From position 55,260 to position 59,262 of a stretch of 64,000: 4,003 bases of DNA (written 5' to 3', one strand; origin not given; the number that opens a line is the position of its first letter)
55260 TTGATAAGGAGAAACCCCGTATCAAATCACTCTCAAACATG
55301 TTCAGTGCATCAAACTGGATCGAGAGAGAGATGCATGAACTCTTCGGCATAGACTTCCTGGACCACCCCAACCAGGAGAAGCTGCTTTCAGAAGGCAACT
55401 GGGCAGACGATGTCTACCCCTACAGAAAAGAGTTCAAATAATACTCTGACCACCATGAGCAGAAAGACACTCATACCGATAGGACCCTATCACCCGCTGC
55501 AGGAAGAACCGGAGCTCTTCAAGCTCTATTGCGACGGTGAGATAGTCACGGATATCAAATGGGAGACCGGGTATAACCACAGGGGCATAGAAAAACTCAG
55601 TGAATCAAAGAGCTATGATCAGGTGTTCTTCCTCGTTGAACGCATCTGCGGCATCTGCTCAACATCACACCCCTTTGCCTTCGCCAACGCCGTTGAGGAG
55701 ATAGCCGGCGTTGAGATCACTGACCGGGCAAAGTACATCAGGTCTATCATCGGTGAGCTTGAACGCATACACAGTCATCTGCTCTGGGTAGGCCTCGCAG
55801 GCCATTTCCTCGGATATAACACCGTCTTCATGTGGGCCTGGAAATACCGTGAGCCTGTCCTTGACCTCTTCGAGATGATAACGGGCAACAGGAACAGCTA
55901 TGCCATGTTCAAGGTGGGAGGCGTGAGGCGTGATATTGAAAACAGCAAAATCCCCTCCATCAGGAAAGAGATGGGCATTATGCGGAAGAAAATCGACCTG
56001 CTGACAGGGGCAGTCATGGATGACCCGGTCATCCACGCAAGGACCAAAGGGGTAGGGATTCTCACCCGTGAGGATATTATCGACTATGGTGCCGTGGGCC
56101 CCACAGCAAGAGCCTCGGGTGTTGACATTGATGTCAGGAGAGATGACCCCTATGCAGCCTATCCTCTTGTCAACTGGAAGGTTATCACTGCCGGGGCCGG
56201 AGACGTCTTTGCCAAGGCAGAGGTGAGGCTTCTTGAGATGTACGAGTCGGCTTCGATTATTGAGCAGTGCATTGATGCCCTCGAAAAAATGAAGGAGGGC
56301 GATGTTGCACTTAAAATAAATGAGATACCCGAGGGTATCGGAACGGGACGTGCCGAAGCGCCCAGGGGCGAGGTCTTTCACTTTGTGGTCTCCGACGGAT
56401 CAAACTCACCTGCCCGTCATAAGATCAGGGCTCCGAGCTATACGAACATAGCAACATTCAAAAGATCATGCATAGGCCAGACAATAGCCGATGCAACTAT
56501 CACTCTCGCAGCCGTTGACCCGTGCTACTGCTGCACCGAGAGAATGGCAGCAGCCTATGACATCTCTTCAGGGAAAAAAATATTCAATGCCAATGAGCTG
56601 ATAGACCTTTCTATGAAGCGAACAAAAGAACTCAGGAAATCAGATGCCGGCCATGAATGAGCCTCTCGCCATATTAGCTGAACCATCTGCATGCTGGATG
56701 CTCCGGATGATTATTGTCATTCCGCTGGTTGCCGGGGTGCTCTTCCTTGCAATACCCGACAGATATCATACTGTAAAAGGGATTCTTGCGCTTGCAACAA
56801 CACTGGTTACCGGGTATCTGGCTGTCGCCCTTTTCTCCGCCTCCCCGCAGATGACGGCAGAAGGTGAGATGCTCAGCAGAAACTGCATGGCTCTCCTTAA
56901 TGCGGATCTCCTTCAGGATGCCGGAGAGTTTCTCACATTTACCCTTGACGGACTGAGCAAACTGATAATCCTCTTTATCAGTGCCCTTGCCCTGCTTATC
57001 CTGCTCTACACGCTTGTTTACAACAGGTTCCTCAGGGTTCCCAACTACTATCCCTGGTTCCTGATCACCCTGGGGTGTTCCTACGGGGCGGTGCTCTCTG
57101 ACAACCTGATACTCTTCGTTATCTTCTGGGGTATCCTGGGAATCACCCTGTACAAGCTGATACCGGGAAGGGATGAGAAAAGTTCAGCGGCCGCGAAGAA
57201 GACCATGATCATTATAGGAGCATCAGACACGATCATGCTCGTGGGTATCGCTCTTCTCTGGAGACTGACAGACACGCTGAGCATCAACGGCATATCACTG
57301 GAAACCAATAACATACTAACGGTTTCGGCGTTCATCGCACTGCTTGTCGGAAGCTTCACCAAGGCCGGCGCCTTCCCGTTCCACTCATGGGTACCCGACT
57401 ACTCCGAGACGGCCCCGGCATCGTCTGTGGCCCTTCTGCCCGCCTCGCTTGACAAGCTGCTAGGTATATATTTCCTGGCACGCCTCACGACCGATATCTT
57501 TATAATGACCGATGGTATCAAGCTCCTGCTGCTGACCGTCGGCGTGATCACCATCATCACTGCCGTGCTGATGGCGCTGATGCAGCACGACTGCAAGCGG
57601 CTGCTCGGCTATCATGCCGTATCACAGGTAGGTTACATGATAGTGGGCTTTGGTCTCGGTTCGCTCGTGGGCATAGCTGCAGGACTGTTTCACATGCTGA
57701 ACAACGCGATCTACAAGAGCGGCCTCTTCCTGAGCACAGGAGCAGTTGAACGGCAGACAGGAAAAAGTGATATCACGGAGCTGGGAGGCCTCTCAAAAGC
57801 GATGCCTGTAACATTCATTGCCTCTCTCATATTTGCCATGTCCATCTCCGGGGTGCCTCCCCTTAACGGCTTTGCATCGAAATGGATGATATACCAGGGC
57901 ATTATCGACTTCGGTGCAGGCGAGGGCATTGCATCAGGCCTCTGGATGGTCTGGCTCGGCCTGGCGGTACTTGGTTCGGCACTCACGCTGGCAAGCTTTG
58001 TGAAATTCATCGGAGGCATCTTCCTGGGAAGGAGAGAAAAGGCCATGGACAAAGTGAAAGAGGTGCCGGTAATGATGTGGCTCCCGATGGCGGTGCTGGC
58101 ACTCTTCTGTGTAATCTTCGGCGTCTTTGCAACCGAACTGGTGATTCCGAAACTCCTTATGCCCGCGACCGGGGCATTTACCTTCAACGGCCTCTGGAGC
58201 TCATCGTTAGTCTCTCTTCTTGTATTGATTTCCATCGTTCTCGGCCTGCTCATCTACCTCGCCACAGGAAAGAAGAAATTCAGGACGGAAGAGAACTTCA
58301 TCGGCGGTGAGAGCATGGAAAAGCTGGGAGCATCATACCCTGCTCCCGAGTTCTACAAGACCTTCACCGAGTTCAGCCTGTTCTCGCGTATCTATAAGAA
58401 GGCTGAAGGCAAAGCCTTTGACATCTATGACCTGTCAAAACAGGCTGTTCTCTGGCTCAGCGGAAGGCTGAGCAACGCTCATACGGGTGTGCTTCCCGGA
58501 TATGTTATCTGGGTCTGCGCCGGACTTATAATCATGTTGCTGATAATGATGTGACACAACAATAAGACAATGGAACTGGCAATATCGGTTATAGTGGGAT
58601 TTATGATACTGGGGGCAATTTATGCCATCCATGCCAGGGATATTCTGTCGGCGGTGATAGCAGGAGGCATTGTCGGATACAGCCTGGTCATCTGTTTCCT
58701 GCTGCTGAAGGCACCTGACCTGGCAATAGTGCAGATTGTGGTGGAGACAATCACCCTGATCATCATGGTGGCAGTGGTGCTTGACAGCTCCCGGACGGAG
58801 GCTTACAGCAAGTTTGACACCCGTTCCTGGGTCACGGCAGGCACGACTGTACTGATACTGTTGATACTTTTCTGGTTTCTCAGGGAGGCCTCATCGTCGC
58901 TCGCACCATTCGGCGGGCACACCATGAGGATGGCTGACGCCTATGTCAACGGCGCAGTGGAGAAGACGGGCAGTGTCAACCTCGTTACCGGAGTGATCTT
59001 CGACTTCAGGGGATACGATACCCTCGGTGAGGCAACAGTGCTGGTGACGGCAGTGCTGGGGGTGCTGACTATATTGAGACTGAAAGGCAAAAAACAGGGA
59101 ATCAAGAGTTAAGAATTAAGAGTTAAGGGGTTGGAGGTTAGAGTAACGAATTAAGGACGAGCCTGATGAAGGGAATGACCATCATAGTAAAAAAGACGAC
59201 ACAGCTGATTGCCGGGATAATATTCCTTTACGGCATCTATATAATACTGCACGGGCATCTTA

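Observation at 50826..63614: Mosaic Mrp-coupled group-4 [NiFe] hydrogenase operon fronted by an AsrAB/HyhBG-type NAD(P)H-FeS module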

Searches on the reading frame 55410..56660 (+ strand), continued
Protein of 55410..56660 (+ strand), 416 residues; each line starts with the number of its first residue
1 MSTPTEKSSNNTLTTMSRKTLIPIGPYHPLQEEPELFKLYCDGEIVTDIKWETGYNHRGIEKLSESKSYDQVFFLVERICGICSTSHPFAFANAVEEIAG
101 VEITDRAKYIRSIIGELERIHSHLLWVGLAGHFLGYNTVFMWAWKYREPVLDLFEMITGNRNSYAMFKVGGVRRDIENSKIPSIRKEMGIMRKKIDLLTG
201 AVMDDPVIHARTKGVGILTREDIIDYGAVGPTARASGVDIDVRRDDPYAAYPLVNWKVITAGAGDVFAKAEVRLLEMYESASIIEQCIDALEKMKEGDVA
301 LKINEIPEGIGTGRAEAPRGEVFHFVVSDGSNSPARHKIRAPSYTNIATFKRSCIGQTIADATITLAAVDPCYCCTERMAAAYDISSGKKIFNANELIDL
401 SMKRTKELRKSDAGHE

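Call 52: find_encoding_contigs(protein=P0251, flank=10000, max_places=1)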
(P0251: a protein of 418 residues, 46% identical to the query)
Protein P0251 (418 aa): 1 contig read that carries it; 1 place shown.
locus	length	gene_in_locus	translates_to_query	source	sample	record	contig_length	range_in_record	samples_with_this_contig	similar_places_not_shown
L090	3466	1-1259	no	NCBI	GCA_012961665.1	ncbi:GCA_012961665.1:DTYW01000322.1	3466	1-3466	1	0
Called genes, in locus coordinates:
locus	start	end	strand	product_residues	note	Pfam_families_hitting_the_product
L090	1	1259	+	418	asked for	PF00374:NiFeSe_Hases, PF00346:Complex1_49kDa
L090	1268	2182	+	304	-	PF00146:NADHdh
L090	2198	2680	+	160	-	PF00037:Fer4 (weak), PF12797:Fer4_2 (weak), PF12837:Fer4_6 (weak), PF13237:Fer4_10, PF14697:Fer4_21, PF12838:Fer4_7, PF13187:Fer4_9 (weak), PF00037:Fer4 (weak), +3 more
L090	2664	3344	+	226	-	PF00420:Oxidored_q2 (weak)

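Call 53: find_encoding_contigs(protein=P0248, flank=10000, max_places=1)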
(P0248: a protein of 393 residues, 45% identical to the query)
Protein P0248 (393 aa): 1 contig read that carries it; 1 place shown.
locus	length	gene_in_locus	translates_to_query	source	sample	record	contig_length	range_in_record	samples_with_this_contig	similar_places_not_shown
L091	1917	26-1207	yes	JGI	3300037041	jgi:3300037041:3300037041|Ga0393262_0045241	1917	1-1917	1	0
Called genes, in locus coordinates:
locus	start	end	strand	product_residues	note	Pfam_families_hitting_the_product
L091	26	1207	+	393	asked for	PF00374:NiFeSe_Hases, PF00346:Complex1_49kDa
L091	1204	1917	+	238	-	?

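Call 54: find_encoding_contigs(protein=P0249, flank=10000, max_places=1)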
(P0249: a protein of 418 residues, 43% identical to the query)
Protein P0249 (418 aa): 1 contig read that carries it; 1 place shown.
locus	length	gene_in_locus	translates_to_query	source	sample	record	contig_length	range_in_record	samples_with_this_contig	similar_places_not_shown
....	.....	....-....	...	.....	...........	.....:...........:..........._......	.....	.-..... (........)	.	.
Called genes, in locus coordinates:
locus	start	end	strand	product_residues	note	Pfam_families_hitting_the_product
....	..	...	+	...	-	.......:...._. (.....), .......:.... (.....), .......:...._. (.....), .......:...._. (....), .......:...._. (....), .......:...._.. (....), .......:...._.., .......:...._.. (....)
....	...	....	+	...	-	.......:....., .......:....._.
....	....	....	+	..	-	-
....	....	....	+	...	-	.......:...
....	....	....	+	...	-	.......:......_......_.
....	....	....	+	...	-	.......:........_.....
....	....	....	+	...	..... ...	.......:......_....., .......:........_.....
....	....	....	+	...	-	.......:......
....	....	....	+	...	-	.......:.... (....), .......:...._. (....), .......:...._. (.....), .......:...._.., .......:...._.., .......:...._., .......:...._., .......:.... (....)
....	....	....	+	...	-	-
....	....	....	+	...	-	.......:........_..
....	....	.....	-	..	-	?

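Call 55: find_homologous_proteins(query=P0242, max_evalue=1e-30)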
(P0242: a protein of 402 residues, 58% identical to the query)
Query P0242 (402 aa): 8000 proteins with E <= 1e-30 among 8000 candidates; the best 120 are listed.
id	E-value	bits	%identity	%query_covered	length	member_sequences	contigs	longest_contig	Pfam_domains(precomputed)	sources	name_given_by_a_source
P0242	9.1e-273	922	100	100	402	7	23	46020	PF00374.25,PF00346.25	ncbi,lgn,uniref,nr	ncbi:nickel-dependent hydrogenase large subunit [Kosmotoga sp.]|uniref:hydrogenase large subunit n=1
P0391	8.1e-232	787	81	100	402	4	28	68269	PF00374.25,PF00346.25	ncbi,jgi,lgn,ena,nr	ncbi:MAG: NADH:ubiquinone oxidoreductase [Thermotogae bacterium]|nr:nickel-dependent hydrogenase lar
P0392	8.6e-232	787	82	100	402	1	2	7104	PF00374.25,PF00346.25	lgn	-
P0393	1.5e-224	763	80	100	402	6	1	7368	PF00374.25,PF00346.25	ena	-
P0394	5.8e-224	761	80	100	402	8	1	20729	PF00374.25,PF00346.25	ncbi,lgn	ncbi:MAG: nickel-dependent hydrogenase large subunit [Petrotogales bacterium]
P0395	1.2e-223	760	80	100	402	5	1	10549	PF00374.25,PF00346.25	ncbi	-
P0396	4.2e-204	696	76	100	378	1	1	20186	PF00374.25,PF00346.25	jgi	-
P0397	3.1e-191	654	70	99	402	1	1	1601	PF00374.25,PF00346.25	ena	-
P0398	8.1e-190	649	70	97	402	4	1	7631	PF00374.25,PF00346.25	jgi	-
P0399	1.9e-187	641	68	99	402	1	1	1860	PF00374.25,PF00346.25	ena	-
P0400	8.7e-187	639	68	99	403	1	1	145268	PF00374.25,PF00346.25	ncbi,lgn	ncbi:MAG: nickel-dependent hydrogenase large subunit [Bacillota bacterium]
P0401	3.1e-186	637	69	95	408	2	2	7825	PF00374.25,PF00346.25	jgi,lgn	jgi:NADH-quinone oxidoreductase subunit D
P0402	6.7e-186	636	69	98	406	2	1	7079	PF00374.25,PF00346.25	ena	-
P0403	1.1e-185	635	68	97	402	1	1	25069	PF00374.25,PF00346.25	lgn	-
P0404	1.4e-185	635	69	96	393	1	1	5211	PF00374.25,PF00346.25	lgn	-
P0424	1.0e-183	629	68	96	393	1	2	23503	PF00374.25,PF00346.25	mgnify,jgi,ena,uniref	mgnify:CR=1 FL=1|uniref:NADH:ubiquinone oxidoreductase n=1 Tax=Ignavibacterium album TaxID=591197 Re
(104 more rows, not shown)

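Call 67: search_protein_families(library=ncbifam, proteins=[L001:18198-18611:+, L084:4988-5395:+], max_evalue=0.01)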
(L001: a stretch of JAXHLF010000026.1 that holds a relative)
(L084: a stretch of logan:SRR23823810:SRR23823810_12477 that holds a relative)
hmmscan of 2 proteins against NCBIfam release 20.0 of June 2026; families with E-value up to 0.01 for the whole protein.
L001:18198-18611:+ (137 aa): 0 families

L084:4988-5395:+ (135 aa): 2 families
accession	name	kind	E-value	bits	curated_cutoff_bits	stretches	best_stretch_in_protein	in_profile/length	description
NF001608.0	PRK00398.1-6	equivalog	0.0076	16.1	84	0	63-76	19-32/46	DNA-directed RNA polymerase subunit P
NF041909.1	HVO_2753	equivalog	0.01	15.7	80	0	57-81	18-42/59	HVO_2753 family zinc finger protein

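Call 78: find_encoding_contigs(protein=P0424, flank=10000, max_places=1)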
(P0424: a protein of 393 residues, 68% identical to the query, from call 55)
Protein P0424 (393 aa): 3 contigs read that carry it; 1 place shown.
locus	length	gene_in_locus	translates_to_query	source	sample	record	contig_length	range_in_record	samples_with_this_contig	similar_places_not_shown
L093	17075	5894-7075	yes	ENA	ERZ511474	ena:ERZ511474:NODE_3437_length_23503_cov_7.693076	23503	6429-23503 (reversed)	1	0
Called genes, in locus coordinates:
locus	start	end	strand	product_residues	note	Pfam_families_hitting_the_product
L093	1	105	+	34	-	?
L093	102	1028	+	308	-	PF07804:HipA_C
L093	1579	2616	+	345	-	PF13187:Fer4_9 (faint), PF13746:Fer4_18 (faint), PF12797:Fer4_2 (faint), PF13237:Fer4_10 (faint), PF17179:Fer4_22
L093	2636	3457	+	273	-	PF00970:FAD_binding_6 (faint), PF00175:NAD_binding_1, PF10418:DHODB_Fe-S_bind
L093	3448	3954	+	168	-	PF13237:Fer4_10 (faint), PF13247:Fer4_11, PF12838:Fer4_7 (weak), PF13187:Fer4_9 (weak), PF13484:Fer4_16 (faint), PF14697:Fer4_21 (weak), PF00037:Fer4 (weak)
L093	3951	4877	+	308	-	PF00146:NADHdh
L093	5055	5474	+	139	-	PF01058:Oxidored_q6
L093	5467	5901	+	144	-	PF00329:Complex1_30kDa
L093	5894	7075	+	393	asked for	PF00374:NiFeSe_Hases, PF00346:Complex1_49kDa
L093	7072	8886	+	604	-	PF00361:Proton_antipo_M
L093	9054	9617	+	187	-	PF13244:MbhD, PF20501:MbhE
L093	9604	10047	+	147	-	PF04039:MnhB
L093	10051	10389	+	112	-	PF00420:Oxidored_q2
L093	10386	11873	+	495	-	PF10125:NADHdeh_related (weak), PF00361:Proton_antipo_M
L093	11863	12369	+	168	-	PF01899:MNHE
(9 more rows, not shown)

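Call 79: find_encoding_contigs(protein=P0400, flank=10000, max_places=1)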
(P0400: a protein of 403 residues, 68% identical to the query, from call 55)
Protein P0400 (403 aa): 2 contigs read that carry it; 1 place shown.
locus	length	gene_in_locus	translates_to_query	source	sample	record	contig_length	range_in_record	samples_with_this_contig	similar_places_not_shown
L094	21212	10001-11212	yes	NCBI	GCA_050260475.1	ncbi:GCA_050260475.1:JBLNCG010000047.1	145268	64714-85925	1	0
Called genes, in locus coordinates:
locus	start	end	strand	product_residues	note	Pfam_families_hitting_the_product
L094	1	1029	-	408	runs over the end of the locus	PF07690:MFS_1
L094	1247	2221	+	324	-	PF00579:tRNA-synt_1b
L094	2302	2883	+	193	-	PF02517:Rce1-like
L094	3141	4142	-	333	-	PF01555:N6_N4_Mtase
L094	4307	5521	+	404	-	PF00579:tRNA-synt_1b, PF22421:SYY_C-terminal, PF01479:S4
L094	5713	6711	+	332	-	PF13746:Fer4_18 (faint), PF13237:Fer4_10 (faint), PF17179:Fer4_22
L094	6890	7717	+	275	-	PF00970:FAD_binding_6 (weak), PF00175:NAD_binding_1, PF10418:DHODB_Fe-S_bind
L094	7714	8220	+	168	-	PF13237:Fer4_10 (weak), PF13247:Fer4_11, PF14697:Fer4_21 (weak), PF12837:Fer4_6 (faint), PF12838:Fer4_7 (weak), PF13187:Fer4_9 (weak), PF13484:Fer4_16 (faint), PF00037:Fer4 (weak)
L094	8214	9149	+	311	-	PF00146:NADHdh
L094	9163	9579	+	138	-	PF01058:Oxidored_q6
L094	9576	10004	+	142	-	PF00329:Complex1_30kDa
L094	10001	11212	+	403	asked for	PF00374:NiFeSe_Hases, PF00346:Complex1_49kDa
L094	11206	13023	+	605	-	PF00361:Proton_antipo_M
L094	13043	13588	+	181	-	PF13244:MbhD, PF20501:MbhE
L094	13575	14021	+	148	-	PF04039:MnhB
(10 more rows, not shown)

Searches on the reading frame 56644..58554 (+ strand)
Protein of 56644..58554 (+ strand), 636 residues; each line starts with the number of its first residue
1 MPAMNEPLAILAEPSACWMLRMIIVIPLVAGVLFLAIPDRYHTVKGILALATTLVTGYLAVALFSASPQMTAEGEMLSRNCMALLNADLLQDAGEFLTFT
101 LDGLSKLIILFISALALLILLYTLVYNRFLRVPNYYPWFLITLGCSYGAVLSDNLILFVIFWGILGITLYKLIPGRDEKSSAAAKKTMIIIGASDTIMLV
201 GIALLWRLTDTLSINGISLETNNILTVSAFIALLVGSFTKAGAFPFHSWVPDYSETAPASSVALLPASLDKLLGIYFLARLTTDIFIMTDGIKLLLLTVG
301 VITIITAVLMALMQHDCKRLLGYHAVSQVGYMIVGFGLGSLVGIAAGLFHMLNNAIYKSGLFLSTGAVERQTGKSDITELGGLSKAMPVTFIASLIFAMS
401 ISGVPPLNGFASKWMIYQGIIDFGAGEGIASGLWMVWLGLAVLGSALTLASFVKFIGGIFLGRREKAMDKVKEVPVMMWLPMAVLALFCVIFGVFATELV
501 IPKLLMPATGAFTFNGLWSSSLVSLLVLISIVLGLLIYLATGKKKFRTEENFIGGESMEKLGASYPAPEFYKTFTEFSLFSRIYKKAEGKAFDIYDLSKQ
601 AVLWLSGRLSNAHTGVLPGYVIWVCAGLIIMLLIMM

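Call 5: search_protein_families(library=pfam, proteins=[window:56644-58554:+], max_evalue=0.01)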
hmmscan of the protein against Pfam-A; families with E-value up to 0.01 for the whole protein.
window:56644-58554:+ (636 aa): 1 family
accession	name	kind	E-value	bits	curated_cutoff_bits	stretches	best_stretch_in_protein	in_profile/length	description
PF00361.26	Proton_antipo_M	-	8.3e-58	196.3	21.5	1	152-426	1-281/294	NADH:quinone oxidoreductase/Mrp antiporter, TM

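Call 67: search_protein_families(library=ncbifam, proteins=[window:56644-58554:+], max_evalue=0.01)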
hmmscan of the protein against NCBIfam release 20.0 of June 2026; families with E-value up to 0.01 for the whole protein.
window:56644-58554:+ (636 aa): 75 families (the best 25 are shown)
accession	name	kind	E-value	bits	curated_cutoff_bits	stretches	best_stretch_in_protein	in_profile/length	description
NF006419.0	PRK08668.1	equivalog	9.4e-80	269.1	617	1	20-633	4-610/613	NADH dehydrogenase subunit M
NF006240.0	PRK08376.1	subfamily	4e-75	253.7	662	1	20-513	7-508/521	putative monovalent cation/H+ antiporter subunit D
NF009288.0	PRK12648.1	equivalog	1.1e-71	242.1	1104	1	19-544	2-526/954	monovalent cation/H+ antiporter subunit A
TIGR00940.1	2a6301s01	subfamily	3.8e-71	240.5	920.45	1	24-516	5-508/793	monovalent cation:proton antiporter subunit A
NF009287.0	PRK12647.1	equivalog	4.1e-68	230.6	937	1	23-545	6-522/773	putative monovalent cation/H+ antiporter subunit A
NF009285.0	PRK12645.1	equivalog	4.4e-68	230.3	1028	1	19-513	3-509/804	Na+/H+ antiporter subunit A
NF005086.0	PRK06521.1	equivalog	5.8e-68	229.9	667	1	21-517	9-511/669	hydrogenase 4 subunit B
NF005141.0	PRK06590.1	equivalog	1.3e-66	225.9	556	1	19-636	4-610/615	NADH-quinone oxidoreductase subunit L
NF009289.0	PRK12649.1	equivalog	6.4e-66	223.2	1117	1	60-539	43-534/789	putative monovalent cation/H+ antiporter subunit A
TIGR01974.1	NDH_I_L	subfamily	1.1e-63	216.1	407.5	1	19-636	2-630/630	NADH-quinone oxidoreductase subunit L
NF009310.0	PRK12668.1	equivalog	1.1e-61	209.3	564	1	82-509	49-444/584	Na(+)/H(+) antiporter subunit D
NF005097.0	PRK06525.1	equivalog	2.9e-61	207.7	430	1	24-500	9-479/480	hydrogenase 4 subunit D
NF009284.0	PRK12644.1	equivalog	1.6e-57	195.3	962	1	88-499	59-474/975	Na+/H+ antiporter subunit A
NF006418.0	PRK08667.1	equivalog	6.9e-57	193.4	794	1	94-596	68-576/644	hydrogenase membrane subunit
NF009290.0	PRK12650.1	equivalog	2e-53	181.6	980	1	24-535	6-516/966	DUF4040 family protein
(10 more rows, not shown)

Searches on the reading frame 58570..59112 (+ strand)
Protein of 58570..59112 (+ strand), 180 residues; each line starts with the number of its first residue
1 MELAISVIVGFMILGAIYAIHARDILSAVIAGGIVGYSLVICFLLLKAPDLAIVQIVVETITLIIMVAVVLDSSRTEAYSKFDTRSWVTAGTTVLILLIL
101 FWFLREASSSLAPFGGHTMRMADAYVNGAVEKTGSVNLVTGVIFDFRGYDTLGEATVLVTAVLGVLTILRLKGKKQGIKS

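Call 5: search_protein_families(library=pfam, proteins=[window:58570-59112:+], max_evalue=0.01)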
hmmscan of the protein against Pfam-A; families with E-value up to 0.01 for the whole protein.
window:58570-59112:+ (180 aa): 4 families
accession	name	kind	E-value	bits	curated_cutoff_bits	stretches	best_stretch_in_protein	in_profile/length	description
PF13244.11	MbhD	-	6.9e-17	61.8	27.2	1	11-70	2-62/67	MBH, subunit D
PF20501.3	MbhE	-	6.3e-09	36.2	27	1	120-170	32-82/98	MBH, subunit E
PF00499.25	Oxidored_q3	-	0.00023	21.4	33.2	1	15-121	1-99/146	NADH-ubiquinone/plastoquinone oxidoreductase chain 6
PF24677.1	DUF7657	-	0.0013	18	26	1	9-104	172-263/401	Domain of unknown function (DUF7657)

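Call 67: search_protein_families(library=ncbifam, proteins=[window:58570-59112:+], max_evalue=0.01)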
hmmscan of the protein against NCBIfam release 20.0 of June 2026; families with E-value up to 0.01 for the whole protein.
window:58570-59112:+ (180 aa): 18 families
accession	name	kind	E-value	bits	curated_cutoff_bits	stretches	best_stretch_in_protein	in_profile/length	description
NF009285.0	PRK12645.1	equivalog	8.3e-24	83.8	1028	1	6-177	632-798/804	Na+/H+ antiporter subunit A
NF009287.0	PRK12647.1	equivalog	1.2e-23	83.6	937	1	6-176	602-766/773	putative monovalent cation/H+ antiporter subunit A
NF009289.0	PRK12649.1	equivalog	1.7e-23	82.9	1117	1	6-175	622-788/789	putative monovalent cation/H+ antiporter subunit A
NF009159.0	PRK12504.1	equivalog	1.1e-22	80.8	141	1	7-172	9-175/178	DUF4040 domain-containing protein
NF009284.0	PRK12644.1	equivalog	6e-22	77.5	962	1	6-175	603-767/975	Na+/H+ antiporter subunit A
NF009290.0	PRK12650.1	equivalog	1.8e-20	72.5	980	1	7-170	607-764/966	DUF4040 family protein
NF009288.0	PRK12648.1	equivalog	8.7e-20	70.4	1104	1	8-170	612-774/954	monovalent cation/H+ antiporter subunit A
NF009286.0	PRK12646.1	equivalog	9.3e-20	70.7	1063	1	6-175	632-794/800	DUF4040 family protein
NF009161.0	PRK12507.1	equivalog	2.1e-19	69.9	272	1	4-176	11-182/336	putative monovalent cation/H+ antiporter subunit B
TIGR00940.1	2a6301s01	subfamily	2.6e-18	65.8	920.45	1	4-172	623-786/793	monovalent cation:proton antiporter subunit A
NF009217.0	PRK12567.1-1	equivalog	2.4e-14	53.4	268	1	93-177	11-93/238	putative monovalent cation/H+ antiporter subunit B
NF004172.0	PRK05640.1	equivalog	1.8e-08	34.6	156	1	7-171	4-149/152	putative monovalent cation/H+ antiporter subunit B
NF006242.0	PRK08378.1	subfamily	7.8e-08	32.7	98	1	6-79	9-80/85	hypothetical protein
NF009229.0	PRK12579.1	equivalog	3.7e-07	29.9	229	1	137-165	45-73/258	putative monovalent cation/H+ antiporter subunit B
NF004923.0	PRK06280.1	equivalog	1.7e-06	28.2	80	1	7-71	7-71/79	hypothetical protein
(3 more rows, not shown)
